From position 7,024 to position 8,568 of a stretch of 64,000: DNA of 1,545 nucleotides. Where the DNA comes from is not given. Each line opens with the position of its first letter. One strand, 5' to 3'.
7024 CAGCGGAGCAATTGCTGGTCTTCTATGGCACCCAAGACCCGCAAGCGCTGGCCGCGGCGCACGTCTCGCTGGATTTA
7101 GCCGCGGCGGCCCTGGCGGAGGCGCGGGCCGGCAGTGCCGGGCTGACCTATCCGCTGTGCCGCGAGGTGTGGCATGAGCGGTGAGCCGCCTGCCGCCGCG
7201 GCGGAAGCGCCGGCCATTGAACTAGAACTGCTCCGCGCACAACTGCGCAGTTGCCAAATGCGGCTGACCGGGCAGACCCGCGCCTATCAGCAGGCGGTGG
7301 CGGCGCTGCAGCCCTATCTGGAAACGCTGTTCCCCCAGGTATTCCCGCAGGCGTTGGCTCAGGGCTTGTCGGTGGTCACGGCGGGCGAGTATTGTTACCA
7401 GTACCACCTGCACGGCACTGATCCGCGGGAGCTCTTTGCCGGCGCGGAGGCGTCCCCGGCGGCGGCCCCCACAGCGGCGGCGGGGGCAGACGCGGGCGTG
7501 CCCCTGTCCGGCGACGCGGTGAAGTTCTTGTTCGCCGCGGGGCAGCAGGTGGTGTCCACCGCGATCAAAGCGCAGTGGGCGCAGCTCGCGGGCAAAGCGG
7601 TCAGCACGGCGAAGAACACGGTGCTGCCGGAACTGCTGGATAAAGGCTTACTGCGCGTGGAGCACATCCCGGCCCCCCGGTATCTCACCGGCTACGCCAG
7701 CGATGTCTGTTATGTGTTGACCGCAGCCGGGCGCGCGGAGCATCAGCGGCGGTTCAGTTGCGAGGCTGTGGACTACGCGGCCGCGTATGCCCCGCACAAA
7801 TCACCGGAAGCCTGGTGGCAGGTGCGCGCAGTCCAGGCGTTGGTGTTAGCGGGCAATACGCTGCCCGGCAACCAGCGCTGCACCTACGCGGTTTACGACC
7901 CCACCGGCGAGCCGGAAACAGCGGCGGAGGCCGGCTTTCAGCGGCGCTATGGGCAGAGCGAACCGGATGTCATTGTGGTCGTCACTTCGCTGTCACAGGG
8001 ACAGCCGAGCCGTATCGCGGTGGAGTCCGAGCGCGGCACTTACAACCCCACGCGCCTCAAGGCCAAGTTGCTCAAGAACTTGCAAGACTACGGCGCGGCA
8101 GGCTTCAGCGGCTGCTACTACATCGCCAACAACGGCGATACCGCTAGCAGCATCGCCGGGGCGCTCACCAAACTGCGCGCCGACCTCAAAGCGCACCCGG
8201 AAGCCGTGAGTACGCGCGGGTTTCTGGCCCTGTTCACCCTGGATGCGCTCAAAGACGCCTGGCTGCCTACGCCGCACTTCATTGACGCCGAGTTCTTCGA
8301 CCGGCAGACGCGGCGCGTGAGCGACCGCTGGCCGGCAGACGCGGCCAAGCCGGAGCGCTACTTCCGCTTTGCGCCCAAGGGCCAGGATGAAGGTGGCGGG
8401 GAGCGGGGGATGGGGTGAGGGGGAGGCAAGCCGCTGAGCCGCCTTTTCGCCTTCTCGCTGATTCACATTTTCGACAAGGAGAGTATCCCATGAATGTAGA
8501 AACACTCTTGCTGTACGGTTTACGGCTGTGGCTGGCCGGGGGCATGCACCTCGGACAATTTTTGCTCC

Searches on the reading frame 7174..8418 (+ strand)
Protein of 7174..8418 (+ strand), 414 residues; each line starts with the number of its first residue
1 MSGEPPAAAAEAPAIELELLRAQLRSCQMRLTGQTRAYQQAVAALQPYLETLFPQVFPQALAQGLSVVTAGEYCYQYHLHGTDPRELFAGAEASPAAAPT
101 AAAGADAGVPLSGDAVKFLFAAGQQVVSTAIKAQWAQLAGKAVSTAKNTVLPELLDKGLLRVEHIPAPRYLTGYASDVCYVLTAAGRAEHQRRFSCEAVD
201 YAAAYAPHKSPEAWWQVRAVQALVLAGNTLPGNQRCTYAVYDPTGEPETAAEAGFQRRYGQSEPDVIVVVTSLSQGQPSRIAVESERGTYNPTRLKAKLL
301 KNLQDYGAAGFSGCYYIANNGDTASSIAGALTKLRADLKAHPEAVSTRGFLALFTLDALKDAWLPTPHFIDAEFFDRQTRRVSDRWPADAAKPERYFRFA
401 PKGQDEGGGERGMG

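Call 7: search_protein_families(library=pfam, proteins=[window:7174-8418:+], max_evalue=0.01)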
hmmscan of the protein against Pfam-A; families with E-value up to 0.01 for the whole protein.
window:7174-8418:+ (414 aa): 0 families

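Call 13: search_protein_families(library=phrogs, proteins=[window:7174-8418:+], max_evalue=0.1)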
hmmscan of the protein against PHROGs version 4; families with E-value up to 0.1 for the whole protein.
window:7174-8418:+ (414 aa): 0 families

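Call 14: search_protein_families(library=ncbifam, proteins=[window:7174-8418:+], max_evalue=0.1)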
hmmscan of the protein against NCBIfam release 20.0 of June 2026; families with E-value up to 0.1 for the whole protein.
window:7174-8418:+ (414 aa): 0 families

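Call 18: find_homologous_proteins(query=window:7174-8418:+)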
Query window:7174-8418:+ (414 aa): 45 proteins with E <= 0.001 among 8000 candidates.
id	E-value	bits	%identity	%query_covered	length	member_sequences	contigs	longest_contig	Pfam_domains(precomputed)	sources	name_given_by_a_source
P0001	3.7e-274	927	100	100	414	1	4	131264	-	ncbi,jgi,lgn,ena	-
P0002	2.8e-210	716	79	98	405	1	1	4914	-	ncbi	-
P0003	2.7e-170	585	68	94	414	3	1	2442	-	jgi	-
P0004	2.2e-166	572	65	99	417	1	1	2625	-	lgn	-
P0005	7.0e-165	567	64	96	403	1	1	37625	-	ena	-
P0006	7.5e-165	567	66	99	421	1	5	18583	-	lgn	-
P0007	1.6e-164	566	62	97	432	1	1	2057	-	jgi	jgi:hypothetical protein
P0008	4.0e-164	564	63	97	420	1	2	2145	-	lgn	-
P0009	2.4e-160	552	66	94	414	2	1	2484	-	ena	-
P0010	7.8e-160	550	64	97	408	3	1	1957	-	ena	-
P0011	3.6e-147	509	58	93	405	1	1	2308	-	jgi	jgi:hypothetical protein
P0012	4.8e-147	508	57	96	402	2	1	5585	-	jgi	-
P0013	2.4e-146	506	58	97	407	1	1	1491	-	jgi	jgi:hypothetical protein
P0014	1.1e-142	494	57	95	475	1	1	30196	-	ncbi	-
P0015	2.6e-142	493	56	95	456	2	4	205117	-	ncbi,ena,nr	ncbi:MAG TPA: hypothetical protein PKV20_02565 [Anaerolineae bacterium]|nr:hypothetical protein [Ana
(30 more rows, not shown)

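Call 20: find_related_loci(query=A1, collection=genome_contigs, flank=10000)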
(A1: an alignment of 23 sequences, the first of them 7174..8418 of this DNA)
Query A1 (414 aa) in genome_contigs; peptide patterns used: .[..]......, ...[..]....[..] (x = any residue, [..] = any of these).
23 stretches matched a pattern; 11 encode a relative of the query (tblastn E <= 1e-3); 11 distinct loci.
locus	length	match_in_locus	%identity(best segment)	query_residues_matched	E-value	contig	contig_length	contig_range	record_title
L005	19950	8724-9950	56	14-408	1e-149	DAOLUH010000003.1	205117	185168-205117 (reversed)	MAG TPA_asm: Anaerolineae bacterium isolate AMR_MDS_4610 NODE_25_length_205117_cov_21.302972, whole genome shotgun seque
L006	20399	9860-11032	59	14-398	1e-149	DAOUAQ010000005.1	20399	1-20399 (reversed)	MAG TPA_asm: Anaerolineae bacterium isolate H66_674 k113_152312, whole genome shotgun sequence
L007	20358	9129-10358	55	14-412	2e-145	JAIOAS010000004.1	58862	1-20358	MAG: Chloroflexota bacterium isolate S1bins155 c_000000000004, whole genome shotgun sequence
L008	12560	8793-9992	56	14-407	8e-145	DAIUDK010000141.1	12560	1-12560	MAG TPA_asm: Chloroflexota bacterium isolate CTOTU19884 NODE_3903_length_12560_cov_25.383207, whole genome shotgun seque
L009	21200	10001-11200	55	14-407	3e-143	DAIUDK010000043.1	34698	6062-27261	MAG TPA_asm: Chloroflexota bacterium isolate CTOTU19884 NODE_1195_length_34698_cov_21.172676, whole genome shotgun seque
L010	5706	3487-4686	54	14-407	2e-143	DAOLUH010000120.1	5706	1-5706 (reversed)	MAG TPA_asm: Anaerolineae bacterium isolate AMR_MDS_4610 NODE_13517_length_5706_cov_19.155371, whole genome shotgun sequ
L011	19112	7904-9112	58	14-408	1e-149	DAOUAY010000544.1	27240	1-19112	MAG TPA_asm: Anaerolineae bacterium isolate H67_697 k125_257292, whole genome shotgun sequence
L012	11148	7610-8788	58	14-400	2e-149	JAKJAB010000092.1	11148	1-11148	MAG: Chloroflexota bacterium isolate UR.bin85 NODE_92_length_11148_cov_2.036040, whole genome shotgun sequence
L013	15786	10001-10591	62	201-397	5e-81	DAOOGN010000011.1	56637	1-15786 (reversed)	MAG TPA_asm: Anaerolineae bacterium isolate AMR_MDS_4430 NODE_595_length_56637_cov_36.904015, whole genome shotgun seque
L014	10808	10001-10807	50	14-278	2e-78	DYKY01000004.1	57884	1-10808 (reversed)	MAG TPA_asm: Thermoflexus sp. isolate SulCav_AS07-7_59_19 SulCav_AS07_7_431_length_57884_cov_11_250238, whole genome sho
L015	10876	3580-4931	58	14-408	5e-78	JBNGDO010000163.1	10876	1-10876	MAG: Anaerolineae bacterium isolate E05-031 bin70.fa-163, whole genome shotgun sequence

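Call 26: find_encoding_contigs(protein=P0002, flank=10000, max_places=4)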
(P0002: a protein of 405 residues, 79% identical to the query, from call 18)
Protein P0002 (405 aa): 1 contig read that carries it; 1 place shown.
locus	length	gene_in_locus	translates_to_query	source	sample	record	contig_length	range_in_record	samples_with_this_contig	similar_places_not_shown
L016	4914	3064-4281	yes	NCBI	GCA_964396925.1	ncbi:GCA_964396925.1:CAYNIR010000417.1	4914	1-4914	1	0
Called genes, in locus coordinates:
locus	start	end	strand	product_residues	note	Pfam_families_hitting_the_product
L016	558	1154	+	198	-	-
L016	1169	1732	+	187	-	-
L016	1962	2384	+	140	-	-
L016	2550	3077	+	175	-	-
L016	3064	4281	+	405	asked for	-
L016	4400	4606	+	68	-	-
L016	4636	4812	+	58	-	-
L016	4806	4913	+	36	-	?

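Call 27: find_encoding_contigs(protein=P0005, flank=10000, max_places=4)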
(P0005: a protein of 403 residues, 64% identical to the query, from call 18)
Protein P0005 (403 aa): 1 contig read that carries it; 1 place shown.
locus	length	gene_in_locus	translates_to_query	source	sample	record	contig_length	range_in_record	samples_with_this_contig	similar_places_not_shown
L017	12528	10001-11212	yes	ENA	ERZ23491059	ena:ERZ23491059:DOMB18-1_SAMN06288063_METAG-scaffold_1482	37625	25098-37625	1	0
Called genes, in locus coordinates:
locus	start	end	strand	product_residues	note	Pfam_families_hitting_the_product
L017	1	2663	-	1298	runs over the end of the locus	PF04563:RNA_pol_Rpb2_1, PF04561:RNA_pol_Rpb2_2, PF04565:RNA_pol_Rpb2_3, PF10385:RNA_pol_Rpb2_45, PF00562:RNA_pol_Rpb2_6, PF04560:RNA_pol_Rpb2_7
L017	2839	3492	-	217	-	PF01553:Acyltransferase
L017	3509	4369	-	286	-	PF01476:LysM, PF11906:DUF3426 (faint)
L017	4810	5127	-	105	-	-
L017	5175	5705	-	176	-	-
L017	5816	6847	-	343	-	PF04307:YdjM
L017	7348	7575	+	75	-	-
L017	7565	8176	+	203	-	-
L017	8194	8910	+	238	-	-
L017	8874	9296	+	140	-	-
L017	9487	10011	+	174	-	-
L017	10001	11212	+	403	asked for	-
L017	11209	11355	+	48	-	-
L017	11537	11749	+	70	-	-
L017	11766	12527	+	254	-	?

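Call 28: find_encoding_contigs(protein=P0006, flank=10000, max_places=5)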
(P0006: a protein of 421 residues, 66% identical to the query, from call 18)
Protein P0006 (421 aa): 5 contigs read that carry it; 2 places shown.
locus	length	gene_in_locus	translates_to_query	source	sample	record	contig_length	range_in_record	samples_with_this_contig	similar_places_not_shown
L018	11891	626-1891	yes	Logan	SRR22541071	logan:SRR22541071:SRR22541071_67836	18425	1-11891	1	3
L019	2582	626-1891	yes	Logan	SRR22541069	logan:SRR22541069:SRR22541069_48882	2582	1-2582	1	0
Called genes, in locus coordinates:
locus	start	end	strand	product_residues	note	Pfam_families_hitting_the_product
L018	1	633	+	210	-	?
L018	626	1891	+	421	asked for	-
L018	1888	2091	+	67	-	-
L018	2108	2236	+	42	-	-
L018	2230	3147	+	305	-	PF13481:AAA_25, PF01807:Zn_ribbon_DnaG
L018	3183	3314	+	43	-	-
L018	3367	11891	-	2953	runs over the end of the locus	-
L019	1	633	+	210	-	?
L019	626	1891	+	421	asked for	-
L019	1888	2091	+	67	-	-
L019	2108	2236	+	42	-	-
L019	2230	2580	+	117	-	?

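Call 43: find_encoding_contigs(protein=P0003, flank=10000, max_places=4)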
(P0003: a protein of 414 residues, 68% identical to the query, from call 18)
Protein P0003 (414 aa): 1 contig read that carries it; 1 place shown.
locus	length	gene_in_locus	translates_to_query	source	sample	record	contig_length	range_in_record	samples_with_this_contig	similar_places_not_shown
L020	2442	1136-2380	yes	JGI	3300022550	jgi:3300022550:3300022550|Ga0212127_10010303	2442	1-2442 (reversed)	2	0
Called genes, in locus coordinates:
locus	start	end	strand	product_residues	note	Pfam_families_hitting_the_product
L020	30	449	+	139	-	-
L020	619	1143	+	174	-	-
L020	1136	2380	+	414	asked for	-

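Call 44: find_encoding_contigs(protein=P0004, flank=10000, max_places=4)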
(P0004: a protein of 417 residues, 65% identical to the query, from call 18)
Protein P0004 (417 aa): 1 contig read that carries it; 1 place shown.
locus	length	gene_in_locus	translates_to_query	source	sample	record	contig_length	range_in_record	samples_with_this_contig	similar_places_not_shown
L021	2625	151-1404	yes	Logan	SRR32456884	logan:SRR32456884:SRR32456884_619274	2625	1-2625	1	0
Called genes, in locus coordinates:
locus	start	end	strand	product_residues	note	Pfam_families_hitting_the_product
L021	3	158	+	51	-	?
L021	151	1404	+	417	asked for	-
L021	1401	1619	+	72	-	-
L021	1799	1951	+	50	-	-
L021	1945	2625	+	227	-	?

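Call 45: find_encoding_contigs(protein=P0009, flank=10000, max_places=4)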
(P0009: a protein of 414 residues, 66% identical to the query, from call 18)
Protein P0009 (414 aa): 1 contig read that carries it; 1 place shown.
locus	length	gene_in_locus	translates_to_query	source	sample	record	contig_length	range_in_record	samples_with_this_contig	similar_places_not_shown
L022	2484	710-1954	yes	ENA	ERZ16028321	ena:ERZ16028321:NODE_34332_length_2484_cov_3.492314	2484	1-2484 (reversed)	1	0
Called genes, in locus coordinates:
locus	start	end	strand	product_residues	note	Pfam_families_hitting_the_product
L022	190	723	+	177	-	-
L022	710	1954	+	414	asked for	-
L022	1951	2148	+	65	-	-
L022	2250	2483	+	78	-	?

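Call 49: find_related_loci(query=A1, collection=metagenome_contigs, flank=6000)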
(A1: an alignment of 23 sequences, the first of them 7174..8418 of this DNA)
Query A1 (414 aa) in metagenome_contigs; peptide patterns used: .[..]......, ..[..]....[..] (x = any residue, [..] = any of these).
102 stretches matched a pattern; 35 encode a relative of the query (tblastn E <= 1e-3); 34 distinct loci.
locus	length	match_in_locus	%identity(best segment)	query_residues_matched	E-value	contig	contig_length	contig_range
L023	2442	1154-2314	68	14-401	0e+0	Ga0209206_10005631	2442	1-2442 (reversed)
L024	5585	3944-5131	57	15-411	2e-153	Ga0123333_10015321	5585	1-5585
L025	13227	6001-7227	56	14-408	3e-149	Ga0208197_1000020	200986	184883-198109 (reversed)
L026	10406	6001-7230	55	14-408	2e-147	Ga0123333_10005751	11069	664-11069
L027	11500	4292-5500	55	14-408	3e-145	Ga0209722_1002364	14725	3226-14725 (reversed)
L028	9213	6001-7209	55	14-408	3e-145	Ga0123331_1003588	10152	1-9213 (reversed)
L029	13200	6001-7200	56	14-407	1e-143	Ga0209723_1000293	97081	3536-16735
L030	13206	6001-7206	55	14-407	2e-143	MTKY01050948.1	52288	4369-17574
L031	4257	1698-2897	56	14-407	1e-146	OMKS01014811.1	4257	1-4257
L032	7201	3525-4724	56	14-407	1e-143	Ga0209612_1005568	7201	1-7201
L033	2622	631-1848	53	14-411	8e-151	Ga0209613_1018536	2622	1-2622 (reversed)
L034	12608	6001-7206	55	14-407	8e-143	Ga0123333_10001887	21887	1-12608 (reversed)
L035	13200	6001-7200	54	14-407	4e-142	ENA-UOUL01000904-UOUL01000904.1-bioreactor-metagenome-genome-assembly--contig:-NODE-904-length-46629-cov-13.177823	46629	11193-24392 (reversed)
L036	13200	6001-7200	54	14-407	4e-142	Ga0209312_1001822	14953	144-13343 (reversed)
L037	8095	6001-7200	54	14-407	2e-142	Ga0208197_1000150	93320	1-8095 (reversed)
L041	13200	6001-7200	54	14-407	2e-140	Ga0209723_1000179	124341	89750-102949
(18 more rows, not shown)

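Call 54: predict_structure(alignment_id=A1)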
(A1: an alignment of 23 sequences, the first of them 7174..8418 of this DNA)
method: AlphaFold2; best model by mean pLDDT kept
length: 414 residues; sequences in the alignment: 23
mean_pLDDT: 76.3   pTM: 0.61
mean pLDDT of the five models: 76.3, 73.2, 72.1, 64.8, 56.8
residues with pLDDT >= 90: 84; 70-90: 232; 50-70: 50; < 50: 48
segments of 3 or more residues with pLDDT < 50: 1-8, 87-106, 395-414
pLDDT, mean of each block of 10 residues (from residue 1): 46 70 80 80 84 80 80 73 49 30 54 92 87 87 83 91 76 74 93 88 80 85 81 79 89 93 93 81 84 88 93 86 84 89 86 78 58 79 68 45 30 29
secondary structure, 60 per line:
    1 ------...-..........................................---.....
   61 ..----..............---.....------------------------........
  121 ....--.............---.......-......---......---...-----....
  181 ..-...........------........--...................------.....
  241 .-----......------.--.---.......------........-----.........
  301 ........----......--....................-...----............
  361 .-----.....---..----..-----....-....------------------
elements in order: H11-52 H56-62 H67-80 H84-88 H113-124 H128-139 H143-149 H151-156 E160-165 E177-182 H184-194 H201-208 H211-229 E236-241 H247-252 E266-272 E279-286 H292-308 E313-318 H321-340 E349-355 H356-361 H367-371 H388-391 H393-396

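Call 59: fold_search(model_id=the predicted structure, library=pdb)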
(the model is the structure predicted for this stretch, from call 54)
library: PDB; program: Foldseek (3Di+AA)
matches with E <= 10: 565; with E <= 0.001: 0
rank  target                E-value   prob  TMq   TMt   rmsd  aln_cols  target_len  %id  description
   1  8epx_A                2.8e-03  0.99  0.20  0.17   7.4       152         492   18  Type IIS Restriction Endonuclease PaqCI, DNA bound (released 2023-03-22)
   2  9gm7_C                3.7e-03  0.91  0.17  0.16  21.4       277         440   11  MukBEF in a nucleotide-bound state with open neck gate (monomer) (released 2025-03-26)
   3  8em1_B                4.3e-03  0.99  0.19  0.17   8.4       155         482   16  Type IIS Restriction Endonuclease PaqCI, DNA Unbound (released 2023-03-22)
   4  9gm7_D                4.3e-03  0.91  0.17  0.23  20.2       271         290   10  MukBEF in a nucleotide-bound state with open neck gate (monomer) (released 2025-03-26)
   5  9gm9_D                4.3e-03  0.89  0.17  0.21  21.0       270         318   11  MukBEF in a DNA capture state (released 2025-03-26)
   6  3euh_A                1.8e-02  0.57  0.17  0.21  21.5       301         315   14  Crystal Structure of the MukE-MukF Complex (released 2009-01-20)
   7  8ioi_A                3.5e-02  0.85  0.16  0.32  17.7       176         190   10  Crystal Structure of PadR- family transcriptional regulator Rv1176c from Mycobacterium tuberculosis H37Rv. (released 2024-03-13)
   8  5z7b_B                3.9e-02  0.95  0.16  0.31  15.7       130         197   12  Crystal structure of the VanR transcription factor in complex with vanillate (released 2018-08-29)
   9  5z7b_A                5.4e-02  0.92  0.16  0.31  15.9       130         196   12  Crystal structure of the VanR transcription factor in complex with vanillate (released 2018-08-29)
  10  8em1_A                5.7e-02  0.87  0.19  0.17   7.4       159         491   17  Type IIS Restriction Endonuclease PaqCI, DNA Unbound (released 2023-03-22)
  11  9gmb_C                6.4e-02  0.33  0.17  0.21  21.6       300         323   12  MukEF in complex with the phage protein gp5.9 (released 2025-03-26)
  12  8epx_D                6.8e-02  0.91  0.19  0.16   7.4       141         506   13  Type IIS Restriction Endonuclease PaqCI, DNA bound (released 2023-03-22)
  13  6is7_B                7.6e-02  0.08  0.11  0.07  19.1       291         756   10  Structure of 9N-I DNA polymerase incorporation with dA in the active site (released 2019-08-28)
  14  4ahc_A                7.6e-02  0.07  0.09  0.06  18.8       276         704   11  Crystal Structure of an Evolved Replicating DNA Polymerase (released 2012-03-07)
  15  8s84_A                9.5e-02  0.08  0.11  0.07  18.8       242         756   13  KOD-H4 DNA polymerase mutant in a ternary complex with DNA/DNA and non-hydrolyzable triphosphate (released 2024-11-13)
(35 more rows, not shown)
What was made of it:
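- p414 has a winged-helix domain (calls 54, 59).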

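Call 67: search_protein_families(library=pfam, proteins=[L009:16511-17584:+, L009:18076-19455:+, L009:19452-20600:+, L005:16143-17984:+, L007:10838-12148:+, L007:12262-13731:+, L007:15508-17205:-, L041:7485-9002:+, L041:9014-10678:+, L007:5092-6021:-], max_evalue=0.001)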
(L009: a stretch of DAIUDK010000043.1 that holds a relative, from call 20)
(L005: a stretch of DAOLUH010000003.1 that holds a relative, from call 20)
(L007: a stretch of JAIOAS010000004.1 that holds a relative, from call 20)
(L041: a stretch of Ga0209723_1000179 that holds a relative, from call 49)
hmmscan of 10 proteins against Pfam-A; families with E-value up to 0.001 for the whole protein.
L009:16511-17584:+ (357 aa): 4 families
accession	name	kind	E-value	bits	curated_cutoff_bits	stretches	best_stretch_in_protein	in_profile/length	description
PF25174.1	Beta-prop_THOC3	-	2.1e-07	30.7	305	1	71-164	61-149/272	THOC3 beta-propeller domain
PF23389.1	Beta-prop_WDR19_1st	-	1.1e-05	25.1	27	1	70-156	11-93/325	WDR19 first beta-propeller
PF00930.27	DPPIV_N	-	3.5e-05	23.2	22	0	78-134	22-78/354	Dipeptidyl peptidase IV (DPP IV) N-terminal region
PF24817.1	WD40_WDHD1_1st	-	0.00011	21.9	109.9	0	99-158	224-279/291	WDHD1 first WD40 domain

L009:18076-19455:+ (459 aa): 10 families
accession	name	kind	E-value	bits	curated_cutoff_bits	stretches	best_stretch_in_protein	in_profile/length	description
PF07719.23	TPR_2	-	4.9e-16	57.9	27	1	245-276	3-34/34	Tetratricopeptide repeat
PF00515.34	TPR_1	-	2.2e-14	53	27.8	1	243-276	1-34/34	Tetratricopeptide repeat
PF13424.12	TPR_12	-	8e-14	52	30.1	1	242-307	2-75/77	Tetratricopeptide repeat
PF13431.12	TPR_17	-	3.7e-09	36.6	24.4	1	266-297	2-33/34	Tetratricopeptide repeat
PF14559.12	TPR_19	-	4.4e-07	30.6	25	1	255-317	3-64/68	Tetratricopeptide repeat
PF13428.12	TPR_14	-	1.2e-06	29.1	23.5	0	406-432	4-30/44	Tetratricopeptide repeat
PF13432.12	TPR_16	-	7.9e-06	26.7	32.7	1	252-307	6-61/65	Tetratricopeptide repeat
PF13181.12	TPR_8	-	1.8e-05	25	25.7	0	279-308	3-32/34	Tetratricopeptide repeat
PF13374.12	TPR_10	-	0.00046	20.5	27.5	0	279-305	4-30/42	Tetratricopeptide repeat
PF13414.12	TPR_11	-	0.00094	19.3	26.8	0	257-289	8-40/42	TPR repeat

L009:19452-20600:+ (382 aa): 0 families

L005:16143-17984:+ (613 aa): 1 family
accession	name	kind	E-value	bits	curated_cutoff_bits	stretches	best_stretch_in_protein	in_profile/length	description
PF22335.1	Cas10-Cmr2_palm2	-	7e-13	49.3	27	1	286-430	1-124/133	Cas10/Cmr2, second palm domain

L007:10838-12148:+ (436 aa): 4 families
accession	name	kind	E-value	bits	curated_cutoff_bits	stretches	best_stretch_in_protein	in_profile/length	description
PF03796.21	DnaB_C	-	4.8e-64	216.6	27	1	183-425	1-253/255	DnaB-like helicase C terminal domain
PF00772.26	DnaB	-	2.4e-27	95.4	23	1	7-109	2-103/103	DnaB-like helicase N terminal domain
PF13481.12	AAA_25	-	4.1e-14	53.1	27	1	188-359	19-194/195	AAA domain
PF06745.19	ATPase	-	2.8e-06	27.3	26.6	1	184-323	1-137/231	KaiC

L007:12262-13731:+ (489 aa): 0 families

L007:15508-17205:- (565 aa): 3 families
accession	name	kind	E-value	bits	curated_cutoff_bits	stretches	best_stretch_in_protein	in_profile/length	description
PF22483.2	Mu-transpos_C_2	-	7.4e-21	74.1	27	1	365-436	1-72/73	Mu transposase, C-terminal domain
PF00665.32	rve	-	2.7e-13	50.5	32.6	1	184-297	2-102/102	Integrase core domain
PF13683.12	rve_3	-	0.00026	21.1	26.5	0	288-337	4-53/67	Integrase core domain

L041:7485-9002:+ (505 aa): 4 families
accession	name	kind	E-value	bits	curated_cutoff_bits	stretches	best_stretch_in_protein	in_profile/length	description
PF03796.21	DnaB_C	-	1.9e-64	217.9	27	1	253-495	1-253/255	DnaB-like helicase C terminal domain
PF00772.26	DnaB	-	1.8e-25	89.4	23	1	77-178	2-102/103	DnaB-like helicase N terminal domain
PF13481.12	AAA_25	-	9.4e-15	55.2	27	1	258-429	19-194/195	AAA domain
PF06745.19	ATPase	-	6.1e-08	32.8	26.6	1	254-392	1-136/231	KaiC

L041:9014-10678:+ (554 aa): 0 families

L007:5092-6021:- (309 aa): 2 families
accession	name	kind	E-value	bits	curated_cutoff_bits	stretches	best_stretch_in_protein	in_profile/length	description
PF04055.27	Radical_SAM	-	5.1e-09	37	29.5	1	77-207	2-137/166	Radical SAM superfamily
PF13353.11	Fer4_12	-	2.4e-05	25.1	22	1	76-126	9-59/137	4Fe-4S single cluster domain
